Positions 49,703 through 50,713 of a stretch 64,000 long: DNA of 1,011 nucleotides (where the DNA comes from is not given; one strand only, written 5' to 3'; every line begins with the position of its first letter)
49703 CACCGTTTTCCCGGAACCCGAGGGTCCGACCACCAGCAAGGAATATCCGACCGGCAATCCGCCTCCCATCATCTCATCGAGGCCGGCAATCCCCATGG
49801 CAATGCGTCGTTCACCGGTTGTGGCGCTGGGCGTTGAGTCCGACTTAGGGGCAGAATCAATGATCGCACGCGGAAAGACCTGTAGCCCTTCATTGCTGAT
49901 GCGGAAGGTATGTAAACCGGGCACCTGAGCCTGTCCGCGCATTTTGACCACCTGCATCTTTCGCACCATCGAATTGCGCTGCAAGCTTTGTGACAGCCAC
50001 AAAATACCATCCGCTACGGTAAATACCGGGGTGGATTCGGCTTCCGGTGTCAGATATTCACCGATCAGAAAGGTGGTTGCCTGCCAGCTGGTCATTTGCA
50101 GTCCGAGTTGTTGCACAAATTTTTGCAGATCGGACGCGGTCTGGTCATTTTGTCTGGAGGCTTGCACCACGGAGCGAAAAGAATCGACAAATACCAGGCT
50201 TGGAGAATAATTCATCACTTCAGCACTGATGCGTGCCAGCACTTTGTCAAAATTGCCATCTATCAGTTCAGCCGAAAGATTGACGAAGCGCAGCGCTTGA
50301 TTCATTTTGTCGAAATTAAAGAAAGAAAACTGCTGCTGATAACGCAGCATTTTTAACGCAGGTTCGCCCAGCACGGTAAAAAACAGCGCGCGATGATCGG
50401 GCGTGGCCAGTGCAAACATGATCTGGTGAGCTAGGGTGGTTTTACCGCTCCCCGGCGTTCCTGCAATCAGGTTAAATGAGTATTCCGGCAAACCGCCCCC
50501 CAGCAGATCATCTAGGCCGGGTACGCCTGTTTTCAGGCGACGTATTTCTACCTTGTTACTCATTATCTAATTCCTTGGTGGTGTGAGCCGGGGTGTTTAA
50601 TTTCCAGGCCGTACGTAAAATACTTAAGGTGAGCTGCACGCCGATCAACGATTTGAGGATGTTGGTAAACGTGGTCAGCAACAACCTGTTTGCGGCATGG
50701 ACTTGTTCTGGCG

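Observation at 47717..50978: KaiC-like ATPase cassette without KaiA/KaiB: unknown 140-aa protein, KaiC-like, repeat-bearing histidine kinase, REC-PAS regulator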

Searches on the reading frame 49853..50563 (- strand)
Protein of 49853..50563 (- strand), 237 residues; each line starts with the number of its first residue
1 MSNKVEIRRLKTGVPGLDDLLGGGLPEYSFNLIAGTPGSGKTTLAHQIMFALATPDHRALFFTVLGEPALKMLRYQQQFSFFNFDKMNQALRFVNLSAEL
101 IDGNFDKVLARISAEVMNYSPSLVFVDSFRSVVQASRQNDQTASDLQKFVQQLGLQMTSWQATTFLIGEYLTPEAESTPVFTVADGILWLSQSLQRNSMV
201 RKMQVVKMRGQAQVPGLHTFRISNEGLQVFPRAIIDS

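Call 25: search_solved_structures(query=window:49853-50563:-, show_alignments=4, max_evalue=0.001)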
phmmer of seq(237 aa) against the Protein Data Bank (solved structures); distinct sequences matched with E-value up to 0.001: 76 (the best 60 are shown).
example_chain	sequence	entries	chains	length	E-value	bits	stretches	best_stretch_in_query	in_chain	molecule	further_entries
8zn5_B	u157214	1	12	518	8.1e-35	123.5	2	6-233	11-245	KaiC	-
8zn6_F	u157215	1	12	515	2e-31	112.4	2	5-232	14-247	KaiC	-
8zn7_D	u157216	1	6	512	9.2e-30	107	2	2-232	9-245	KaiC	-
8jon_A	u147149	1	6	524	9.6e-30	107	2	6-232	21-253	Circadian clock oscillator protein KaiC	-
7dy1_A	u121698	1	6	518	2e-28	102.7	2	4-232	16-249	Circadian clock protein kinase KaiC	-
4o0m_A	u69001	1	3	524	2.1e-28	102.6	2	4-232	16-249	Circadian clock protein kinase KaiC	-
5jwq_A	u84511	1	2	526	2.9e-28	102.1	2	4-232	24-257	Circadian clock protein kinase KaiC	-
4dug_A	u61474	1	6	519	9.6e-28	100.4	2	6-232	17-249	Circadian clock protein kinase kaiC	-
1u9i_A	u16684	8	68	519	1.7e-27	99.6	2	6-232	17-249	KaiC | Circadian clock protein kinase kaiC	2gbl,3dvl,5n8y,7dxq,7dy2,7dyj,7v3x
3k0a_A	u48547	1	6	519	1.8e-27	99.5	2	6-232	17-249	Circadian clock protein kinase KaiC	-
1tf7_A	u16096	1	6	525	1.8e-27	99.5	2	6-232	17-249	KaiC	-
3k0e_A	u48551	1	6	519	2.1e-27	99.3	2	6-232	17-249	Circadian clock protein kinase KaiC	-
3k09_A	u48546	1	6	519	2.5e-27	99.1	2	6-232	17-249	Circadian clock protein kinase kaiC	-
7wdc_A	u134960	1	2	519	3.1e-27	98.7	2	6-232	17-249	Circadian clock protein kinase KaiC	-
4ijm_A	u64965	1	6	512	3.2e-27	98.7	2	7-232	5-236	Circadian clock protein kinase KaiC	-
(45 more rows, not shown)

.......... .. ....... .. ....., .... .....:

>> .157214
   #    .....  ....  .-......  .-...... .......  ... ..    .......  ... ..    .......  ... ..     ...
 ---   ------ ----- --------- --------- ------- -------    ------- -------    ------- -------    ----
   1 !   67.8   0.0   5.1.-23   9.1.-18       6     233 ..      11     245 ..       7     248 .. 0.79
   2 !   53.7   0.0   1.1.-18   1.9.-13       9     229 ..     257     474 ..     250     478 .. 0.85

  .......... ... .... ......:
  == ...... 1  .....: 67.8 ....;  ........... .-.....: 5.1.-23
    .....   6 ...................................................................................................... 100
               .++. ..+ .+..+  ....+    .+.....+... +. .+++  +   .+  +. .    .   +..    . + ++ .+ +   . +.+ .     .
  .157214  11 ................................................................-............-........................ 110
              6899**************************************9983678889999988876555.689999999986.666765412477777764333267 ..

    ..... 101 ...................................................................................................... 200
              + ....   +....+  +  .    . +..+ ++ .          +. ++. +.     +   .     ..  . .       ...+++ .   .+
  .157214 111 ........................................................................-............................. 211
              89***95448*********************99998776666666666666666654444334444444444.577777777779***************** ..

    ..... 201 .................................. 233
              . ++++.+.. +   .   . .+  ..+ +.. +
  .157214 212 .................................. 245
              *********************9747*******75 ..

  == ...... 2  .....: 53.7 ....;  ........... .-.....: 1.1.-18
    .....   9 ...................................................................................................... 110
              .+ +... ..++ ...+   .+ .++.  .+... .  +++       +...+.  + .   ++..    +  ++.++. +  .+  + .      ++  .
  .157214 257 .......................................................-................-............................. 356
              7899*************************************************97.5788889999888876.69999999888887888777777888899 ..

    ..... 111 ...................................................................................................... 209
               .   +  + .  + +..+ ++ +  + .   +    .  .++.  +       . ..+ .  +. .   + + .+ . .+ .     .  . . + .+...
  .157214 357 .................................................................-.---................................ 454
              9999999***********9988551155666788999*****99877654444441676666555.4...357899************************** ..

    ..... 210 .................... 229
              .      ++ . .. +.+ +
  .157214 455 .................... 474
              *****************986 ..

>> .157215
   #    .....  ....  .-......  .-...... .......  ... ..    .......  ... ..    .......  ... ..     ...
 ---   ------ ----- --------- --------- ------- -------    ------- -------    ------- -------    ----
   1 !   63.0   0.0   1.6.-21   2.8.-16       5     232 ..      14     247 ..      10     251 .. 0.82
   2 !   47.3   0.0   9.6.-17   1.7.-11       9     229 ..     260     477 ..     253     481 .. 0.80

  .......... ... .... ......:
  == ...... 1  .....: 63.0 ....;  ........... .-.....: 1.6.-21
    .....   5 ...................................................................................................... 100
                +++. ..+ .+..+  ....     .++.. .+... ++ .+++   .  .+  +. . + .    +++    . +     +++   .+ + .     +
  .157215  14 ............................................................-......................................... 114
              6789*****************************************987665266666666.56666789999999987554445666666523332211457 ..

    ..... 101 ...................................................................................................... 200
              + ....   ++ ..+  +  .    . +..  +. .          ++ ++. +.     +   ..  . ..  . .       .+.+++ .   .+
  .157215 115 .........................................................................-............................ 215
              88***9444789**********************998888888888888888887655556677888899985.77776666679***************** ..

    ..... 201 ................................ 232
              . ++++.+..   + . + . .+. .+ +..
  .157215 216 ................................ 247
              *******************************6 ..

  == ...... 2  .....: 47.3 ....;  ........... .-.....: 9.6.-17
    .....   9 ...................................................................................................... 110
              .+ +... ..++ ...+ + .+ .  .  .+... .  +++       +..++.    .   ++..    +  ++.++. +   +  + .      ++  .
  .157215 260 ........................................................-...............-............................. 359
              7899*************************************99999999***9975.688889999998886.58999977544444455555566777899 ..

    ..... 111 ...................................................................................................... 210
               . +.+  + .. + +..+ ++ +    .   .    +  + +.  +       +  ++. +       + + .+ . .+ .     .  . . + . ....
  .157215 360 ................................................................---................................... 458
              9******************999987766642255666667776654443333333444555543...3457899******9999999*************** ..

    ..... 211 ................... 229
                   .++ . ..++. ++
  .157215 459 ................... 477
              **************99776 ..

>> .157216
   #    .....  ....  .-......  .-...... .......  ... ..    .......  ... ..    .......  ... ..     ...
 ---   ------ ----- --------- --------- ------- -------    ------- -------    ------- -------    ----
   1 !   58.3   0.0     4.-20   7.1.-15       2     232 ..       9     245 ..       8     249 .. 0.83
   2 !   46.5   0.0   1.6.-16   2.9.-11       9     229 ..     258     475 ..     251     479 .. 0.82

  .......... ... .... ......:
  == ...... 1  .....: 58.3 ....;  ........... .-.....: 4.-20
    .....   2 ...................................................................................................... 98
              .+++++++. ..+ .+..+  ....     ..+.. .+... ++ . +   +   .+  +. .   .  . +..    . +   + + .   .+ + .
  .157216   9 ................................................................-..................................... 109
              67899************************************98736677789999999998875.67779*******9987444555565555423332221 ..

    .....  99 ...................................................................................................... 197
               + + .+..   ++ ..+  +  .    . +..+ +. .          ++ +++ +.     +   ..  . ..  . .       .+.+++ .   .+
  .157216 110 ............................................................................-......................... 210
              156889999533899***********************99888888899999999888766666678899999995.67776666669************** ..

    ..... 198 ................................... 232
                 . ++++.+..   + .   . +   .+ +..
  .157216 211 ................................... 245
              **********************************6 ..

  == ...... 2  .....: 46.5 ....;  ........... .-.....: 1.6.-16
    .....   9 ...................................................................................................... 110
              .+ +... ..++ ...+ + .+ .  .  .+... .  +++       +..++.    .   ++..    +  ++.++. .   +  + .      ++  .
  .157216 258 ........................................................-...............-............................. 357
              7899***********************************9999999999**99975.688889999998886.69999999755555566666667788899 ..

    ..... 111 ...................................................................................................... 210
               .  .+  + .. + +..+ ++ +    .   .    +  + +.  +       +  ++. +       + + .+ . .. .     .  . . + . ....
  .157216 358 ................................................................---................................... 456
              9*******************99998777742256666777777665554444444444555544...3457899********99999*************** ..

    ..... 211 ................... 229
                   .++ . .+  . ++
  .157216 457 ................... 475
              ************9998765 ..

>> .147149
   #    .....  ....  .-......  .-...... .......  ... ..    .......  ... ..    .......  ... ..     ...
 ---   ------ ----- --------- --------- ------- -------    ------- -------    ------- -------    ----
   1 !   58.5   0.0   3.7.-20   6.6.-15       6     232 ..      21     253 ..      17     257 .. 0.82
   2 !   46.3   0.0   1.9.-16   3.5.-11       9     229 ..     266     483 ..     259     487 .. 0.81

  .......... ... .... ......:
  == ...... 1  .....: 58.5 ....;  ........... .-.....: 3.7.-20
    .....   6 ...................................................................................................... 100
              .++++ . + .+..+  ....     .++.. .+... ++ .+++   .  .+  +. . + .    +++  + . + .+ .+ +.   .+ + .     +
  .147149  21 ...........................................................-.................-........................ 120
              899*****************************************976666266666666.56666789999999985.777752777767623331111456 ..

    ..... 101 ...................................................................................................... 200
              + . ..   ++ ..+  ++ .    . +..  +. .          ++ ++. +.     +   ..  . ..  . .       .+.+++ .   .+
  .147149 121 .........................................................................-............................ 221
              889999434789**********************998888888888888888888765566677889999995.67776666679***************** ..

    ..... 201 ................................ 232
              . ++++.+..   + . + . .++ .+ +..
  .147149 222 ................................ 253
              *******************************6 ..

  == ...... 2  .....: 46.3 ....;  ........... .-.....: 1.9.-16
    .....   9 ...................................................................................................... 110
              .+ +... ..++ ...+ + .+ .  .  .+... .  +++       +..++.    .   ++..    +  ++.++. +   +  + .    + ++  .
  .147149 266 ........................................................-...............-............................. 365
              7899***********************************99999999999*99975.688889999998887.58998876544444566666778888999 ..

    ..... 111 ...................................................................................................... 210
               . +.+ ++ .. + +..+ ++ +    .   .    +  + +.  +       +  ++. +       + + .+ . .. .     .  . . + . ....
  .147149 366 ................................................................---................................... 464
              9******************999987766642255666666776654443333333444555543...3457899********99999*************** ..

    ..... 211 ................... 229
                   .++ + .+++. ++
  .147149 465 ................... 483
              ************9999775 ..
